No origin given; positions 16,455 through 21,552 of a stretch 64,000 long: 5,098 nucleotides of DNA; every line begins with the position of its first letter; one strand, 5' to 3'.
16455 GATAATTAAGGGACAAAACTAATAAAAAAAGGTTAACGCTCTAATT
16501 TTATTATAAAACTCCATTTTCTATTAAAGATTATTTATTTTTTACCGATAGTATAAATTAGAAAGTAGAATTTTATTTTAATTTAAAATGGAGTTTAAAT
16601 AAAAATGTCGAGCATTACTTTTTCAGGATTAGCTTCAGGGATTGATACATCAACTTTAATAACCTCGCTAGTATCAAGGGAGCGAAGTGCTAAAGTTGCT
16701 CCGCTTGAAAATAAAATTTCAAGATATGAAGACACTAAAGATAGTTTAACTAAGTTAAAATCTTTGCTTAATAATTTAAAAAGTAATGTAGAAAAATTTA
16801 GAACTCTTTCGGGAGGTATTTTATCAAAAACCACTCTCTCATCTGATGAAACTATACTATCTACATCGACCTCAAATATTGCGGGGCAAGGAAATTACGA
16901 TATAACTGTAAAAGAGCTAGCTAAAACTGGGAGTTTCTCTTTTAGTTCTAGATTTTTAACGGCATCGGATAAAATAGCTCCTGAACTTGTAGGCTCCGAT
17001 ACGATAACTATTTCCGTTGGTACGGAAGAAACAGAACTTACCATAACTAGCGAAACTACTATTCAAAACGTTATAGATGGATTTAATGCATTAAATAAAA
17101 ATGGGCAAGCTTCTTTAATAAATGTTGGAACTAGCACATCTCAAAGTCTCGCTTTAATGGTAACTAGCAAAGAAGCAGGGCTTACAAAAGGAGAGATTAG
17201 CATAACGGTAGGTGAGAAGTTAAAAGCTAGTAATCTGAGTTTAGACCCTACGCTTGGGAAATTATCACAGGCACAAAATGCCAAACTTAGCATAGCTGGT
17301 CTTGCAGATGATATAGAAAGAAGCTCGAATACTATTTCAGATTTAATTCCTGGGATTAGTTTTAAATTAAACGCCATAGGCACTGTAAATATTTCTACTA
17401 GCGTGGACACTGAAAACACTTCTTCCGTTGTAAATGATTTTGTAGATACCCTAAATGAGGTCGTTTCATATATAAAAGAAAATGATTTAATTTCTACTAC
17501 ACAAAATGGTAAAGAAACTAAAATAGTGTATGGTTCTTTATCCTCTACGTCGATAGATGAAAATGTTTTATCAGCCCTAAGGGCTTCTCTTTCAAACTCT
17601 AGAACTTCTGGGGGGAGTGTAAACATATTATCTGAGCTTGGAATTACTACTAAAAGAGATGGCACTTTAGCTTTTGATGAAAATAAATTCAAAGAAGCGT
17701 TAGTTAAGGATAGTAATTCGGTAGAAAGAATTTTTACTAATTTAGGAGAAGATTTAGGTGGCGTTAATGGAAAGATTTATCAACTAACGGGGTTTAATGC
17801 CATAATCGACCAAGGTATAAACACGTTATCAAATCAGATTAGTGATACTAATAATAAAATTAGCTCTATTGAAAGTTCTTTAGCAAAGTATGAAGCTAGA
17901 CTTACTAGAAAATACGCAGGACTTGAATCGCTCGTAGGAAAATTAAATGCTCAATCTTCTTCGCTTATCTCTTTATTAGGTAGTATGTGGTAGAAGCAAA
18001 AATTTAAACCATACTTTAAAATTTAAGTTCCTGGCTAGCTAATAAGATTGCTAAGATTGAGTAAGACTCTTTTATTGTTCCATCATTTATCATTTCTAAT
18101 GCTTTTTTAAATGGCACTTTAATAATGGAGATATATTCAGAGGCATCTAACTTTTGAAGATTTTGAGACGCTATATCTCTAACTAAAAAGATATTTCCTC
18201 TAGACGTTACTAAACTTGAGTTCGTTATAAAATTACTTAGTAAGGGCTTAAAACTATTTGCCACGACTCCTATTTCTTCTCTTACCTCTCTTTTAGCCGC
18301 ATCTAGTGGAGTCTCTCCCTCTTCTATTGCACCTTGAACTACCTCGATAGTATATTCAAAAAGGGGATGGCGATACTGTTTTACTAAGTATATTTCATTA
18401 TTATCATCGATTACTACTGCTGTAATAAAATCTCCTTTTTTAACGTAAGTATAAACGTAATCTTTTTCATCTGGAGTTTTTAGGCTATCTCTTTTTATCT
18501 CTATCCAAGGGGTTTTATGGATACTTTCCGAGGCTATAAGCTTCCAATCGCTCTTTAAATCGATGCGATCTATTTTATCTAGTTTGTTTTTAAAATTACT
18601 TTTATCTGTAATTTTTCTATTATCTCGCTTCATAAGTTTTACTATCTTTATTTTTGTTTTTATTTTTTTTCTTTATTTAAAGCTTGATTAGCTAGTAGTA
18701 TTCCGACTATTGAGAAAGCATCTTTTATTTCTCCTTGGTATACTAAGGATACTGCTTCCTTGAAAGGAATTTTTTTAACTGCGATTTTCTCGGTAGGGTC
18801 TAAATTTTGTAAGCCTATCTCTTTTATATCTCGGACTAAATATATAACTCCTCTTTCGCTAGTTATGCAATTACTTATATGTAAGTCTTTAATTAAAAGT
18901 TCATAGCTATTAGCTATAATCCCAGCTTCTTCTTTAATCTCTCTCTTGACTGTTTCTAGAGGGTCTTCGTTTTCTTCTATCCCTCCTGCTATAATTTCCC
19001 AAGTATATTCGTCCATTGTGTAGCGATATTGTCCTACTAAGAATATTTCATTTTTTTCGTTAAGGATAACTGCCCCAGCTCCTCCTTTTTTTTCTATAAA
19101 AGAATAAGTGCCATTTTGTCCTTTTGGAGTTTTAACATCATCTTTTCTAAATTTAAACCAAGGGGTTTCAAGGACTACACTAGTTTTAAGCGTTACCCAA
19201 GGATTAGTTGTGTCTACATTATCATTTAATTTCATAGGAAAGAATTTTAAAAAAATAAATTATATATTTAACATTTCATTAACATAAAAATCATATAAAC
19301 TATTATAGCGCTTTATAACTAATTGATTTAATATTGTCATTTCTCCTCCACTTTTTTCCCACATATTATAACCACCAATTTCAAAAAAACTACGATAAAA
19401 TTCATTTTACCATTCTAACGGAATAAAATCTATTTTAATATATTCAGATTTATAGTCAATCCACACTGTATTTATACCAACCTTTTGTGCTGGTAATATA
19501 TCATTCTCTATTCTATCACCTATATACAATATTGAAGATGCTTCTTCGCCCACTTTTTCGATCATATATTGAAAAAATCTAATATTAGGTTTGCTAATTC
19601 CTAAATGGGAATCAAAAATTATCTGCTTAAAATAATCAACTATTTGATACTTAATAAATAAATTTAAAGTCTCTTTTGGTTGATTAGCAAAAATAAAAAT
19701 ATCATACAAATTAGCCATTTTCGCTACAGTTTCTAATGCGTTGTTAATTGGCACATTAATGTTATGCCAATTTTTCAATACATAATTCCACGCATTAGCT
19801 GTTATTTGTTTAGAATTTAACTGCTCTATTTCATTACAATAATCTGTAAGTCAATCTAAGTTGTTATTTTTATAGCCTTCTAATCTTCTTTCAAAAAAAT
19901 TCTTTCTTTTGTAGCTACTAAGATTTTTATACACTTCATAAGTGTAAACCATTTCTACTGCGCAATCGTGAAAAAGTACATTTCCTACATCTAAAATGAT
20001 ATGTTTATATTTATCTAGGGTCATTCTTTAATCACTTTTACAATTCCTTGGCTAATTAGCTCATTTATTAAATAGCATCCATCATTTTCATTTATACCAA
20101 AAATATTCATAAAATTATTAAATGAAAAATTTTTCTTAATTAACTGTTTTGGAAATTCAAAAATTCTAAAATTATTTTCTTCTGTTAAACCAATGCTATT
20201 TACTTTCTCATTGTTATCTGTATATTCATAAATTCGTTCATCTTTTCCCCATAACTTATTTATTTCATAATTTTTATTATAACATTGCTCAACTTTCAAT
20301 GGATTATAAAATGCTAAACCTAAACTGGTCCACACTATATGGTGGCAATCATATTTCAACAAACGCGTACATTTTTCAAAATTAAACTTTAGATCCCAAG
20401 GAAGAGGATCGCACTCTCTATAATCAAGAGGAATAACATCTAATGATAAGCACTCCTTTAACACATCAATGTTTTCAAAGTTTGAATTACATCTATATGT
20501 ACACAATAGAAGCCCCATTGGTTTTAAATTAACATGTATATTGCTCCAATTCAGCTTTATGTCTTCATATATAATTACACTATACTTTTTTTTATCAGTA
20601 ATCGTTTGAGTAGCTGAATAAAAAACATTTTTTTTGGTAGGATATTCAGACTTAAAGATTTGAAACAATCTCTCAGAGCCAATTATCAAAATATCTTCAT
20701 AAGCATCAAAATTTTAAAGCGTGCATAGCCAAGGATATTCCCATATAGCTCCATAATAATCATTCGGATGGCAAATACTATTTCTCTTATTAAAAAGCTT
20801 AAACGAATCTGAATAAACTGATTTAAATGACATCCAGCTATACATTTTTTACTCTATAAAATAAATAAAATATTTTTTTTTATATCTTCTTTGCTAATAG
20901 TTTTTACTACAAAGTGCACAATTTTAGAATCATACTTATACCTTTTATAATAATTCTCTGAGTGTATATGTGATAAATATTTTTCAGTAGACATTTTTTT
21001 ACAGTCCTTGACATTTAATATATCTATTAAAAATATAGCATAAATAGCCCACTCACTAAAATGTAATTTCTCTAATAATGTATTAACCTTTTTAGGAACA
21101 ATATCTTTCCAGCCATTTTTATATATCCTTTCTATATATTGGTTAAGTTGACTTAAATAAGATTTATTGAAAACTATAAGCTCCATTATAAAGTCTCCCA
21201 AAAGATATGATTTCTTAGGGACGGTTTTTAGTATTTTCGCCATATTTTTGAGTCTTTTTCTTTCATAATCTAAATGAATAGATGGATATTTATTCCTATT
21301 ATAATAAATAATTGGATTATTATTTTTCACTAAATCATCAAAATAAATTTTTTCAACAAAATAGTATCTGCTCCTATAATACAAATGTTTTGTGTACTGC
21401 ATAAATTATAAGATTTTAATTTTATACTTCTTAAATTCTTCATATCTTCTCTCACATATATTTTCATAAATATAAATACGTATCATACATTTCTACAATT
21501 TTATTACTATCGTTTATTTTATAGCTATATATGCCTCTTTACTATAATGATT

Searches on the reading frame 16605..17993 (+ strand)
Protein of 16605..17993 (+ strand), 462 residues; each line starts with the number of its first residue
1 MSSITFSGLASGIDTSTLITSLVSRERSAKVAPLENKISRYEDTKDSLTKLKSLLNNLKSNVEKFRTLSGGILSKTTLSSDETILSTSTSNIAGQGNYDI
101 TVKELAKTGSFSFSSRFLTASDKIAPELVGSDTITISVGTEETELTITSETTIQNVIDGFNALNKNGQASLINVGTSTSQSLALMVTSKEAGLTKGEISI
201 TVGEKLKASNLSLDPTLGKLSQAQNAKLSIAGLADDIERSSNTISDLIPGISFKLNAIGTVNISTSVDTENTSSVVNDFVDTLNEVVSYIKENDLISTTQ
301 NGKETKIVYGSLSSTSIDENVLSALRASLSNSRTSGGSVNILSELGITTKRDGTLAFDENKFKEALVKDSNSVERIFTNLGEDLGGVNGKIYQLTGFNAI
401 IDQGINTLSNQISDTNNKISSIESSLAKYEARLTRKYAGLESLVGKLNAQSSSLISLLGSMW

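Call 12: search_protein_families(library=pfam, proteins=[window:16605-17993:+], max_evalue=0.0001)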
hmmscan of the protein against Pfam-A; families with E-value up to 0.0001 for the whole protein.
window:16605-17993:+ (462 aa): 2 families
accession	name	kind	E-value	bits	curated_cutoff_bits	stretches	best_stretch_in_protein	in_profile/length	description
PF07195.17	FliD_C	-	1.1e-39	136.7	25.4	1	223-449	1-236/236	Flagellar hook-associated protein 2 C-terminus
PF02465.23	FliD_N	-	5.2e-18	65.9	24.8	1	11-108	1-96/97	Flagellar hook-associated protein 2 N-terminus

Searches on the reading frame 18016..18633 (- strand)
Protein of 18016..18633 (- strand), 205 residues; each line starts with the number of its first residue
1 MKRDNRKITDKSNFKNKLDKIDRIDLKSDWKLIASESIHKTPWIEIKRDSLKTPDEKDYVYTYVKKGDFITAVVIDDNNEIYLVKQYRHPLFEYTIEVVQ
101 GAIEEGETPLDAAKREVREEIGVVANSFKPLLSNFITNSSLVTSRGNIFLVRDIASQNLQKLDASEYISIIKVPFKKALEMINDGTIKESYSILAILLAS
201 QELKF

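Call 13: search_protein_families(library=pfam, proteins=[window:18016-18633:-], max_evalue=0.0001)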
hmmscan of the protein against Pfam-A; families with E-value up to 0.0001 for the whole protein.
window:18016-18633:- (205 aa): 1 family
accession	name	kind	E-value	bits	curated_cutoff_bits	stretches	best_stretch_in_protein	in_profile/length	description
PF00293.34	NUDIX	-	1.3e-12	48.3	21.1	1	71-131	7-66/134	NUDIX domain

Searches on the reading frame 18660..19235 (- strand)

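Call 13: search_protein_families(library=pfam, proteins=[window:18660-19235:-], max_evalue=0.0001)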
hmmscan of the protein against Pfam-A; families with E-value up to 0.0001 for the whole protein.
window:18660-19235:- (191 aa): 1 family
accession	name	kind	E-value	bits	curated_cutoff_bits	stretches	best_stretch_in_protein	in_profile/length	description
PF00293.34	NUDIX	-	1.6e-14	54.5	21.1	1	51-161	4-118/134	NUDIX domain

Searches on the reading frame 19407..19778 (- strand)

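Call 13: search_protein_families(library=pfam, proteins=[window:19407-19778:-], max_evalue=0.0001)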
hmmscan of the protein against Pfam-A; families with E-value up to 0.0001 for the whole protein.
window:19407-19778:- (123 aa): 3 families
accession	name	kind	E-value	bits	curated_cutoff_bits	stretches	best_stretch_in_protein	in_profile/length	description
PF13419.12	HAD_2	-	6.4e-12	46.4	23.8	1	10-107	80-178/178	Haloacid dehalogenase-like hydrolase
PF00702.32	Hydrolase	-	8.5e-09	36.5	26.4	1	14-101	103-191/191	haloacid dehalogenase-like hydrolase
PF13242.12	Hydrolase_like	-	3.1e-08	33.8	22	1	62-107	3-48/75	HAD-hyrolase-like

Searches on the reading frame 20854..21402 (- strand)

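Call 13: search_protein_families(library=pfam, proteins=[window:20854-21402:-], max_evalue=0.0001)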
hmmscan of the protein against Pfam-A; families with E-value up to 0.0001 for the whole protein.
window:20854-21402:- (182 aa): 1 family
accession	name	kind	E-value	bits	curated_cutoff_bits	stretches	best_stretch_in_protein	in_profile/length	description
PF20102.4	DUF6492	-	5.5e-05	22.8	22.9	1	15-126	116-213/291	Family of unknown function (DUF6492)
